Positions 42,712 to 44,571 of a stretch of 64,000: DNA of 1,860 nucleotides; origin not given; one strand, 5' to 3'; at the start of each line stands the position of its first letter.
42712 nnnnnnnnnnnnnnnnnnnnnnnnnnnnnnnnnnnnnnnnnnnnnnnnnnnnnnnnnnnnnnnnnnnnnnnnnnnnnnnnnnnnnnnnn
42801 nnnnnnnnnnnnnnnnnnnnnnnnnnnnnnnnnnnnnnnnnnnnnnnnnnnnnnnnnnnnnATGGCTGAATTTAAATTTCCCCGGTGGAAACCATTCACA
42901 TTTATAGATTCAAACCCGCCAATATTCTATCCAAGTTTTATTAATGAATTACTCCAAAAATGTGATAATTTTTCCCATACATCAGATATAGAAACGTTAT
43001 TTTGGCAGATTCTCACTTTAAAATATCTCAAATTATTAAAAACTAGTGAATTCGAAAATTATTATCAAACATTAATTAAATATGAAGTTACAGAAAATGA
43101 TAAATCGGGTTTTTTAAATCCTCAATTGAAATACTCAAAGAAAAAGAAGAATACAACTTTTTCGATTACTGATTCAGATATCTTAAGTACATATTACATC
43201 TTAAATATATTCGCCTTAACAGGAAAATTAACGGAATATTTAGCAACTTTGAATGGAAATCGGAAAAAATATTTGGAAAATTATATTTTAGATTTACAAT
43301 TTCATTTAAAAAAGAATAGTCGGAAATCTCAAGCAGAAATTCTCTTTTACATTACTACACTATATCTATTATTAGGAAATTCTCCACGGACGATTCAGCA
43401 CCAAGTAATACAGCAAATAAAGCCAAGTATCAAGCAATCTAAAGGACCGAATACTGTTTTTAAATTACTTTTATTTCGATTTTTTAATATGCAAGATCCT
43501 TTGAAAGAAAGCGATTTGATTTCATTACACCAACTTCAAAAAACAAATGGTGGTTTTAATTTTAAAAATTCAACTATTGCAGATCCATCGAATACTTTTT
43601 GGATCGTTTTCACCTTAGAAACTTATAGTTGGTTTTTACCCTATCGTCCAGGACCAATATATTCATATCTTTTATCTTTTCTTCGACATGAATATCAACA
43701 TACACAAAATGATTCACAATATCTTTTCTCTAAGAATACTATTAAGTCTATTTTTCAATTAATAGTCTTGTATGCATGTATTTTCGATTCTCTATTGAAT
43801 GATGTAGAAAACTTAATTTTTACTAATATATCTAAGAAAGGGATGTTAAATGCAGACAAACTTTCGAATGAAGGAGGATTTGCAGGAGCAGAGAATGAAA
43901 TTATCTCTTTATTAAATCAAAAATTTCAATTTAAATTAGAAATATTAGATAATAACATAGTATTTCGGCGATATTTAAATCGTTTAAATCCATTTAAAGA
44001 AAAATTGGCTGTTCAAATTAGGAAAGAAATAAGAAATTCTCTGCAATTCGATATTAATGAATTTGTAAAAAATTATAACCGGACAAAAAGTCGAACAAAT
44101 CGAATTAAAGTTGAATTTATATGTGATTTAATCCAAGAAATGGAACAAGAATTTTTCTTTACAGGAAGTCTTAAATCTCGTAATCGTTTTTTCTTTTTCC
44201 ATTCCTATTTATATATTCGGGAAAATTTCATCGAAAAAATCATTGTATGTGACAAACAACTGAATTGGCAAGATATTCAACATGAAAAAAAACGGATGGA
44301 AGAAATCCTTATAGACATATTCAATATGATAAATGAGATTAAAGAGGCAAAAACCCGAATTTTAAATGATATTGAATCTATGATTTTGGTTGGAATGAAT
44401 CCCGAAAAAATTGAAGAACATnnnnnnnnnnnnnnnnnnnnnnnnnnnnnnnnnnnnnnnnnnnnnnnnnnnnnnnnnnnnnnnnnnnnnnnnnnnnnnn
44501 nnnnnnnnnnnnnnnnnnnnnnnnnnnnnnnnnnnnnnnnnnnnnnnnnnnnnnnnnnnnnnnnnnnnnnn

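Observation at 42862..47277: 1471-aa tail-anchored coiled-coil protein with prenyltransferase-like N-terminal repeats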

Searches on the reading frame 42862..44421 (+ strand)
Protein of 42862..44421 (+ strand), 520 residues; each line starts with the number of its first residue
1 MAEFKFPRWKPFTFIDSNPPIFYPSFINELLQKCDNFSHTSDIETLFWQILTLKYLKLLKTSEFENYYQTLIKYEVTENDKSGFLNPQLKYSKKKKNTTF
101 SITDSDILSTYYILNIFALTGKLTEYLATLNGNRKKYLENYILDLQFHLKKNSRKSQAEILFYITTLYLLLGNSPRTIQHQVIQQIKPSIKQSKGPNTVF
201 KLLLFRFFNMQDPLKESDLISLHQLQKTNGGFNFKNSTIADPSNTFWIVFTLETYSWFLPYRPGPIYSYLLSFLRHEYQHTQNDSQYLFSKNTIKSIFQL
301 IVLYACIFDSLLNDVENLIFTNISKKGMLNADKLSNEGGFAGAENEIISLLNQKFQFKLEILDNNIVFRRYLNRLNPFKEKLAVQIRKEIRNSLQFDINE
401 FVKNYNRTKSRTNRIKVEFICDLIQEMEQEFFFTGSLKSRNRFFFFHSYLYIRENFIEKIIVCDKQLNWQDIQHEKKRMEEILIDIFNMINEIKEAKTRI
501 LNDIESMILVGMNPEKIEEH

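Call 22: predict_structure(alignment_id=A2)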
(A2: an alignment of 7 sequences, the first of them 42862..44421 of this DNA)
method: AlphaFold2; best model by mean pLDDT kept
length: 520 residues; sequences in the alignment: 7
mean_pLDDT: 79.7   pTM: 0.72
mean pLDDT of the five models: 79.7, 77.4, 73.7, 70.7, 51.4
residues with pLDDT >= 90: 117; 70-90: 307; 50-70: 66; < 50: 30
segments of 3 or more residues with pLDDT < 50: 1-10, 189-194, 235-239, 442-444
pLDDT, mean of each block of 10 residues (from residue 1): 35 55 82 70 87 86 82 91 87 79 90 92 88 90 92 84 92 86 71 62 81 57 57 48 83 77 84 89 83 90 88 83 74 81 81 75 87 92 93 90 89 88 91 84 63 87 62 69 77 83 81 77
secondary structure, 60 per line:
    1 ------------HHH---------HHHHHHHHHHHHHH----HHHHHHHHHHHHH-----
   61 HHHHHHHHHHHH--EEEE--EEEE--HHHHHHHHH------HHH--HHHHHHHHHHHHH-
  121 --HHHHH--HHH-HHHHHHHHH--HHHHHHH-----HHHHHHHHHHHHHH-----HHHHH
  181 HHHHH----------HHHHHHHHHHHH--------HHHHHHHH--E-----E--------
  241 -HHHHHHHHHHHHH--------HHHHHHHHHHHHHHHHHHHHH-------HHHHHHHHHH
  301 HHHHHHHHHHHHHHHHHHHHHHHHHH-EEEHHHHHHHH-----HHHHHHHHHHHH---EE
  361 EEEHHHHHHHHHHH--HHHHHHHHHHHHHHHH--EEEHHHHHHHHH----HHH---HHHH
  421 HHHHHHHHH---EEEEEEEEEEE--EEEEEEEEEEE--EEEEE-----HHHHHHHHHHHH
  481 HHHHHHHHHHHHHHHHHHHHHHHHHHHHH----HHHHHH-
elements in order: H25-38 H43-55 H61-72 E75-78 E81-84 H87-95 H107-119 H123-127 H134-142 H145-151 H157-170 H176-185 H196-207 H216-223 H242-254 H263-283 H291-326 E328-330 H331-338 H344-355 E359-363 H364-374 H377-392 E395-397 H398-406 H417-429 E433-443 E446-456 E459-463 H469-509 H514-519
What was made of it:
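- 42919..43839 (+): Residues ~20-326: alpha/alpha toroid, like a protein prenyltransferase beta subunit and predicted non-catalytic. AF2 model of residues 1-520: pLDDT 79.7, pTM 0.72 (call 22).
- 43843..44052 (+): Residues 328-397: first winged-helix-like module (beta-alpha-alpha-beta). This is the least certain of the four. DSSP of the AF2 model (call 22).
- On Prenyltransferase/terpene-cyclase alpha/alpha toroid (Pfam PF00432): AF2 model pLDDT 79.7, pTM 0.72 (call 22).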

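Call 24: search_protein_representatives(alignment_id=A2)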
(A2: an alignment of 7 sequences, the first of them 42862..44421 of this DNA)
Query: 7 sequences, 529 profile positions. Proteins with E-value up to 0.001 (for the whole library): 50; up to 1e-10: 46; up to 1e-30: 32. The best 50 are listed.
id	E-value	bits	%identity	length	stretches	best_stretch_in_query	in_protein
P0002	3.6e-254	860.7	-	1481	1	1-529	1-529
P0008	9.4e-144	496.3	-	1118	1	1-526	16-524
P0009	5.3e-135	467.5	-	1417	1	62-529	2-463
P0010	1.2e-134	466.3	-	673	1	1-520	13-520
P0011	4.8e-127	441.2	-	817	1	2-520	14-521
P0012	2.7e-125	435.4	-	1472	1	1-520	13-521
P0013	7.4e-118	410.9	-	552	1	1-495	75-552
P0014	9.2e-116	404.0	-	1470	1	2-520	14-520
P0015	8.9e-115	400.7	-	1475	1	5-520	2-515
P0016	1.8e-111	389.8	-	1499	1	1-520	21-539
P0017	1.5e-109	383.5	-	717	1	2-520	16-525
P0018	8.9e-109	380.9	-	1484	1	1-526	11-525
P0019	2.5e-105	369.5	-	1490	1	2-520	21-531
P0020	1.5e-104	367.0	-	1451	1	36-520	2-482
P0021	2.1e-101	356.6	-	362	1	2-354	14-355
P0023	5.5e-97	342.0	-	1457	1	22-522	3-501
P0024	3.2e-89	316.4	-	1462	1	3-520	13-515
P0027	7.7e-81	288.7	-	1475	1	3-529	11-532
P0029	1.1e-72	261.8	-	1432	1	49-520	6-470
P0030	9.0e-71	255.5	-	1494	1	1-520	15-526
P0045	4.5e-19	84.9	-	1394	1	111-489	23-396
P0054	2.1e-05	39.8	-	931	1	85-489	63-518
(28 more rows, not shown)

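Call 26: find_related_loci(query=A2, collection=genome_contigs, flank=10000)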
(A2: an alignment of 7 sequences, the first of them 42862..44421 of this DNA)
Query A2 (520 aa) in genome_contigs; peptide patterns used: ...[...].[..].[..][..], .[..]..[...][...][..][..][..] (x = any residue, [..] = any of these).
216 stretches matched a pattern; 82 encode a relative of the query (tblastn E <= 1e-3); the best 80 are kept; 77 distinct loci.
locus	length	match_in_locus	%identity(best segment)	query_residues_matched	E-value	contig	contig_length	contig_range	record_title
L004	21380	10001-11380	30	42-510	3e-57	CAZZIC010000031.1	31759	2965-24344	MAG TPA_asm: uncultured archaeon isolate binchicken_co8_354 genome assembly, contig: NODE_1786_length_31759_cov_14.62752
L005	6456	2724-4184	30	10-510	2e-55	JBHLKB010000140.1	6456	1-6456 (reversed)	MAG: Candidatus Hodarchaeota archaeon isolate DZ1B.234 DZ1B.234@50513, whole genome shotgun sequence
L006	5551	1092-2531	28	11-510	5e-53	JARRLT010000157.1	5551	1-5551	MAG: Promethearchaeota archaeon isolate Spart_079_MAG scaffold_5022, whole genome shotgun sequence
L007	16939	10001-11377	29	42-510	8e-51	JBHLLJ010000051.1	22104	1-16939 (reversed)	MAG: Candidatus Hermodarchaeota archaeon isolate DZ1M.436 DZ1M.436@8137, whole genome shotgun sequence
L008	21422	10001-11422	30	22-510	2e-50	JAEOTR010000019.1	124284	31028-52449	MAG: Promethearchaeota archaeon isolate YT5_013 k127_8476696, whole genome shotgun sequence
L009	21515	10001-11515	28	1-511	2e-50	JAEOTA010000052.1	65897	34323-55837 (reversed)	MAG: Promethearchaeota archaeon isolate YT1_007 k127_46585275, whole genome shotgun sequence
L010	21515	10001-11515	29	1-511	2e-50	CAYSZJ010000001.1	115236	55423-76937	MAG TPA_asm: uncultured archaeon isolate SRP239594_co1_24 genome assembly, contig: NODE_8_length_115236_cov_39.480053, w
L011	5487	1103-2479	29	42-510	7e-50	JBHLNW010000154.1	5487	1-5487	MAG: Promethearchaeota archaeon isolate DZ2S.393 DZ2S.393@62850, whole genome shotgun sequence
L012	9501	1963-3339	27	43-511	4e-49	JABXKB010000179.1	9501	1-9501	MAG: Promethearchaeota archaeon isolate Hel_238_bin13 contig-145_16793, whole genome shotgun sequence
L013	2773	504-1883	27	42-511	7e-49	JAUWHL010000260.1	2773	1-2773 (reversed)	MAG: Promethearchaeota archaeon isolate CSMAG_2267 CSMAG_2267_k141_1010394_length_2773_cov_6.0000, whole genome shotgun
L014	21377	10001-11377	29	43-508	1e-48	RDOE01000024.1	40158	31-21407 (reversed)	MAG: Promethearchaeota archaeon isolate SZ_4_bin8.338 NODE_24_length_40158_cov_3.394476, whole genome shotgun sequence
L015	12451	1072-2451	27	42-511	2e-48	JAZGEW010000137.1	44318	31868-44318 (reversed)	MAG: Promethearchaeia archaeon isolate SCS4bin.30 SCS4bin.30_137, whole genome shotgun sequence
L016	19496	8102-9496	29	22-510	2e-47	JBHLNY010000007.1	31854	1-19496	MAG: Promethearchaeota archaeon isolate DZ2S.398 DZ2S.398@3910, whole genome shotgun sequence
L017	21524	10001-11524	26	1-511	3e-47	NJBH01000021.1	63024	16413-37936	MAG: Promethearchaeota archaeon Loki_b32 255, whole genome shotgun sequence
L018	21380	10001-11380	28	42-511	6e-47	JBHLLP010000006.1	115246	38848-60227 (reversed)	MAG: Candidatus Hermodarchaeota archaeon isolate DZ1M.92 DZ1M.92@361, whole genome shotgun sequence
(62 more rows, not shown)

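Call 61: list_cluster_members(proteins=[P0024, P0029, P0030, P0045, P0054, P0058, P0009, P0015, P0027, P0023])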
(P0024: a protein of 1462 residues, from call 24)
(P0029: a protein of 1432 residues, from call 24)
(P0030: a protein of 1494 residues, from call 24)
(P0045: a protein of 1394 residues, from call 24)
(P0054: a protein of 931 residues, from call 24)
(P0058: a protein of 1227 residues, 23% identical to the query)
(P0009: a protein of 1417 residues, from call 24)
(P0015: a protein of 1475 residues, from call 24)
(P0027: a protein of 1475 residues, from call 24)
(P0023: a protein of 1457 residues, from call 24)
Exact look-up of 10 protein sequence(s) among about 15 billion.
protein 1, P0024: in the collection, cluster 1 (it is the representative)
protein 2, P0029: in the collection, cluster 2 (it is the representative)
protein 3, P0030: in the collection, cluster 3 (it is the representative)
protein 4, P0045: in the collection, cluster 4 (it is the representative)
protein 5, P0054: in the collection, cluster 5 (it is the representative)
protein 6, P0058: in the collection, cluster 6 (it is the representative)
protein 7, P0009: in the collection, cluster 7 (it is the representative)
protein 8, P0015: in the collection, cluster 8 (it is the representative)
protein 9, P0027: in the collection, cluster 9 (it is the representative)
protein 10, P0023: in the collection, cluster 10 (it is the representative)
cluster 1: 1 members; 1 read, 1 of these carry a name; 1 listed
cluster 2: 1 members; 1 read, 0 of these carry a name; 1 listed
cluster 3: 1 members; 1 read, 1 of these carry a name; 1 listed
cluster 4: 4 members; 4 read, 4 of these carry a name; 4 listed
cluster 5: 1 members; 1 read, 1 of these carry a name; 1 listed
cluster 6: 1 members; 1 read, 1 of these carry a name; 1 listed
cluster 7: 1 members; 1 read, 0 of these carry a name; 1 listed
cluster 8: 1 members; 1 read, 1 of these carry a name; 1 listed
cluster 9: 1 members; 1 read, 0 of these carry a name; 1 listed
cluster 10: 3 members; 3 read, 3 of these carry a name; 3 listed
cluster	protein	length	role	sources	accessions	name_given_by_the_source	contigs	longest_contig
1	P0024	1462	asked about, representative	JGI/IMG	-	hypothetical protein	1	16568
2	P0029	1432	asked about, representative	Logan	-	-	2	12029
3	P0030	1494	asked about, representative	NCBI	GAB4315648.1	MAG: hypothetical protein Kow0069_17520 [Promethearchaeota archaeon]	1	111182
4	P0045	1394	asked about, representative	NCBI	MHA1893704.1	MAG: prenyltransferase/squalene oxidase repeat-containing protein, partial [Candidatus ...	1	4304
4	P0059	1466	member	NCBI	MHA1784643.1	MAG: prenyltransferase/squalene oxidase repeat-containing protein [Candidatus ...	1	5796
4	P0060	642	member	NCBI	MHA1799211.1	MAG: prenyltransferase/squalene oxidase repeat-containing protein, partial [Candidatus ...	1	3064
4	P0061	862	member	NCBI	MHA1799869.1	MAG: hypothetical protein ACTSVY_15585, partial [Candidatus Helarchaeota archaeon]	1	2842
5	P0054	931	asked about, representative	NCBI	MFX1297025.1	MAG: hypothetical protein ACFFD2_19510, partial [Promethearchaeota archaeon]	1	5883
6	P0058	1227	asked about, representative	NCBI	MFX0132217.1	MAG: prenyltransferase/squalene oxidase repeat-containing protein [Candidatus ...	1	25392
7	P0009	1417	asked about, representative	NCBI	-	-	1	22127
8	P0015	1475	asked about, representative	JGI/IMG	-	hypothetical protein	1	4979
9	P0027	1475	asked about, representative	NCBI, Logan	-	-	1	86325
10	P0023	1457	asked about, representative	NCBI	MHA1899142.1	MAG: prenyltransferase/squalene oxidase repeat-containing protein [Promethearchaeota ...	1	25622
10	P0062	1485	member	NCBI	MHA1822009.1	MAG: prenyltransferase/squalene oxidase repeat-containing protein [Promethearchaeota ...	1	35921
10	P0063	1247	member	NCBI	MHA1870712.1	MAG: hypothetical protein ACTSXF_07145, partial [Promethearchaeota archaeon]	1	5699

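Call 86: search_protein_families(library=pfam, proteins=[P0059, P0054, P0030], max_evalue=0.01)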
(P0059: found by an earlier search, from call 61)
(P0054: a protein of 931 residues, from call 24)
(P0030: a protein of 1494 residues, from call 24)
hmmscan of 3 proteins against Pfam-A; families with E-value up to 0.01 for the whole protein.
P0059 (1466 aa): 1 family
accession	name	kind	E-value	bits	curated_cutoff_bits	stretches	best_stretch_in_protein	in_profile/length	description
PF00432.27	Prenyltrans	-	2.9e-18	66.8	26.5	2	56-182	32-155/304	Prenyltransferase alpha-alpha toroid domain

P0054 (931 aa): 3 families
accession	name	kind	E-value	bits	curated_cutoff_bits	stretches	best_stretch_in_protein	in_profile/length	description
PF00432.27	Prenyltrans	-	4.3e-08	33.4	26.5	0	212-353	32-142/304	Prenyltransferase alpha-alpha toroid domain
PF22315.2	PF0095-like_C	-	0.0025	18.5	27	0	714-742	2-30/43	PF0095-like, C-terminal domain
PF12773.13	DZR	-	0.0092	16.6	27.3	1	113-152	8-45/45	Double zinc ribbon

P0030 (1494 aa): 2 families
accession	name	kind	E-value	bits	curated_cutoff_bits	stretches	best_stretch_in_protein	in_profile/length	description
PF01399.33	PCI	-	8.3e-06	26.4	22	0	1317-1382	13-76/84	PCI domain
PF00432.27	Prenyltrans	-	0.00049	20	26.5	1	66-188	32-142/304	Prenyltransferase alpha-alpha toroid domain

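Call 99: search_solved_structures(query=P0059, max_evalue=1, show_alignments=3)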
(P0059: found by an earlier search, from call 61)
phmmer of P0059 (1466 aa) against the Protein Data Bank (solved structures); distinct sequences matched with E-value up to 1: 4.
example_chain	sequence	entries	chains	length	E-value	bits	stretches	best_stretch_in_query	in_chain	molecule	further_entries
6o60_B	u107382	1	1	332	8.8e-08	33.5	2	56-163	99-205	Geranylgeranyl transferase type-2 subunit beta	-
6j6x_B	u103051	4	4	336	9.2e-08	33.5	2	56-163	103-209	Geranylgeranyl transferase type-2 subunit beta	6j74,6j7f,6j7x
3pz1_B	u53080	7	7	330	7.6e-06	27.1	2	52-114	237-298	Geranylgeranyl transferase type-2 subunit beta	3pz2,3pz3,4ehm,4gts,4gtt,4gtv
1dce_B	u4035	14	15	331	7.7e-06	27.1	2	52-114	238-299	PROTEIN (RAB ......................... BETA SUBUNIT) | RAB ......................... BETA SUBUNIT | Geranylgeranyl transferase type-2 subunit beta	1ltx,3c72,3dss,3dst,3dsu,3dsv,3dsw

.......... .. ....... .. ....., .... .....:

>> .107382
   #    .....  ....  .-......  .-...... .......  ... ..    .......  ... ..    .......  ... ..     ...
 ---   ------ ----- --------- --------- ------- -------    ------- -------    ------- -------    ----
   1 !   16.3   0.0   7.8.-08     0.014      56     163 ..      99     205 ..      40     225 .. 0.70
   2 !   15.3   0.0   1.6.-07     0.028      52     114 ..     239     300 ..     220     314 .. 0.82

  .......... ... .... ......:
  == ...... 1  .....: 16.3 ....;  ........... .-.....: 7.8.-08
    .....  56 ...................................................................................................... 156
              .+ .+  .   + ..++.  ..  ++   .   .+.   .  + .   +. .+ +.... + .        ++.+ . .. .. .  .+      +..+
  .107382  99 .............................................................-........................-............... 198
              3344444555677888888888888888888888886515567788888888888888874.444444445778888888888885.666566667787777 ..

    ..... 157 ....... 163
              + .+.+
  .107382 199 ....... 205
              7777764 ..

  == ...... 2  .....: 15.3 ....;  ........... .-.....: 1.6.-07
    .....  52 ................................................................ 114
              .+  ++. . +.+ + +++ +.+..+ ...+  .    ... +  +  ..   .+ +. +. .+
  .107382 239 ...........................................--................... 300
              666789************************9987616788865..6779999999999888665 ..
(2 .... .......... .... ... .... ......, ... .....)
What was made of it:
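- On Prenyltransferase/terpene-cyclase alpha/alpha toroid (Pfam PF00432): P0059 hits RabGGTase beta at E 8.8e-8 (call 99).
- Closest known: Eukaryotic protein prenyltransferase beta subunits. Same: They are the only PDB sequence matches of a family member (E 8.8e-8, call 99).
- Call 99 shows that the Helarchaeota member P0059 hits only RabGGTase beta in the whole PDB by sequence (E 8.8e-8).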
